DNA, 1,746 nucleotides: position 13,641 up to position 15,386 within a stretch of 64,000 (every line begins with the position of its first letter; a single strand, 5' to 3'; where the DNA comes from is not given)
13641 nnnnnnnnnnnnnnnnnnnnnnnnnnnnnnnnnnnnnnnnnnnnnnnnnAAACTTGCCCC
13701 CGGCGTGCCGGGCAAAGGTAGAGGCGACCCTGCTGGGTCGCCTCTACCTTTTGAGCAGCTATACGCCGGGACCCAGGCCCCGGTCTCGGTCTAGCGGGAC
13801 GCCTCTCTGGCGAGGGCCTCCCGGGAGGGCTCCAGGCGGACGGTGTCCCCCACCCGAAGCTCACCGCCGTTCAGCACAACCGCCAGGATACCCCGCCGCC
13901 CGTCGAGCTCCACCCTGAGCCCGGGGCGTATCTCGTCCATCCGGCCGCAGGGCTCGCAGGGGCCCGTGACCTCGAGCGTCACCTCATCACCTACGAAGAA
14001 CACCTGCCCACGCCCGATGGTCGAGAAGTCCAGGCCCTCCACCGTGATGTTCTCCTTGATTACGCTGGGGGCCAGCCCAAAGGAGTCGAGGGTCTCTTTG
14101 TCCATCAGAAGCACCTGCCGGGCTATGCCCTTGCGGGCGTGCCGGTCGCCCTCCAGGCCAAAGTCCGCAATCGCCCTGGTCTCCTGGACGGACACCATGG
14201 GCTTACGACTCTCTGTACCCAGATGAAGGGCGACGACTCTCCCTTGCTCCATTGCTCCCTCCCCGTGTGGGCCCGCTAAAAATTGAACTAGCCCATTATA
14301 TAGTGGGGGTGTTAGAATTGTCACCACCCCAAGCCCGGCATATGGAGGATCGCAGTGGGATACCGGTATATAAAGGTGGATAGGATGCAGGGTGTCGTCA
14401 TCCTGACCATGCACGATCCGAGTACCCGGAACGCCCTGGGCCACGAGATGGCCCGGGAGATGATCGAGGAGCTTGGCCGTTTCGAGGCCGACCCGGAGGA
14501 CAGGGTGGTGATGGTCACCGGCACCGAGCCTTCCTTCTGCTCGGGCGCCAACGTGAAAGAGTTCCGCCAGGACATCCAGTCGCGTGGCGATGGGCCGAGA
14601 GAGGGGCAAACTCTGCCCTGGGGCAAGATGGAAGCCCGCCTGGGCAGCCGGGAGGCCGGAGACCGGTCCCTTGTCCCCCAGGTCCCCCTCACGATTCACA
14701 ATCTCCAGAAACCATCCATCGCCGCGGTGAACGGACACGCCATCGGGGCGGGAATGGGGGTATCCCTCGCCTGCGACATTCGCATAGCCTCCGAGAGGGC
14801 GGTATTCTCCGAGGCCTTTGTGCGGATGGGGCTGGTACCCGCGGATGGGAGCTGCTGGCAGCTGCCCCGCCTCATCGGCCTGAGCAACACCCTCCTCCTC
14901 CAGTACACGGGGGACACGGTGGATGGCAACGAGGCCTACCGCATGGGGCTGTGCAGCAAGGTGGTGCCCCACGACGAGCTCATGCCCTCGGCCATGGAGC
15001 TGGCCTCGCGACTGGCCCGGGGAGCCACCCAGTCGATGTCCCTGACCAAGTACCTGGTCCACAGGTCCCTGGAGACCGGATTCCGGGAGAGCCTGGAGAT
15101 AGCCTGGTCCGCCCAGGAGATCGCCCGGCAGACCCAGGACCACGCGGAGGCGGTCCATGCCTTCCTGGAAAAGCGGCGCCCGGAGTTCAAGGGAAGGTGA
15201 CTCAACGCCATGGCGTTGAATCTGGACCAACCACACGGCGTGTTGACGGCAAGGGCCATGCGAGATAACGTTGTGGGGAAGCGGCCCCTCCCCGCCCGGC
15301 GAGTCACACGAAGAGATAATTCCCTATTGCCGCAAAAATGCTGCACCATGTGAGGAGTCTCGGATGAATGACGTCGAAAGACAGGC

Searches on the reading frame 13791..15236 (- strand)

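Call 73: search_protein_families(library=pfam, proteins=[window:13791-15236:-], max_evalue=0.01)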
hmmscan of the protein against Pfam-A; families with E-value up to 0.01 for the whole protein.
window:13791-15236:- (481 aa): 1 family
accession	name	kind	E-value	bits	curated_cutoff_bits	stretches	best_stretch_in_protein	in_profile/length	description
PF03473.23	MOSC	-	4.2e-11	43.3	22.7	1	387-467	31-120/120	MOSC domain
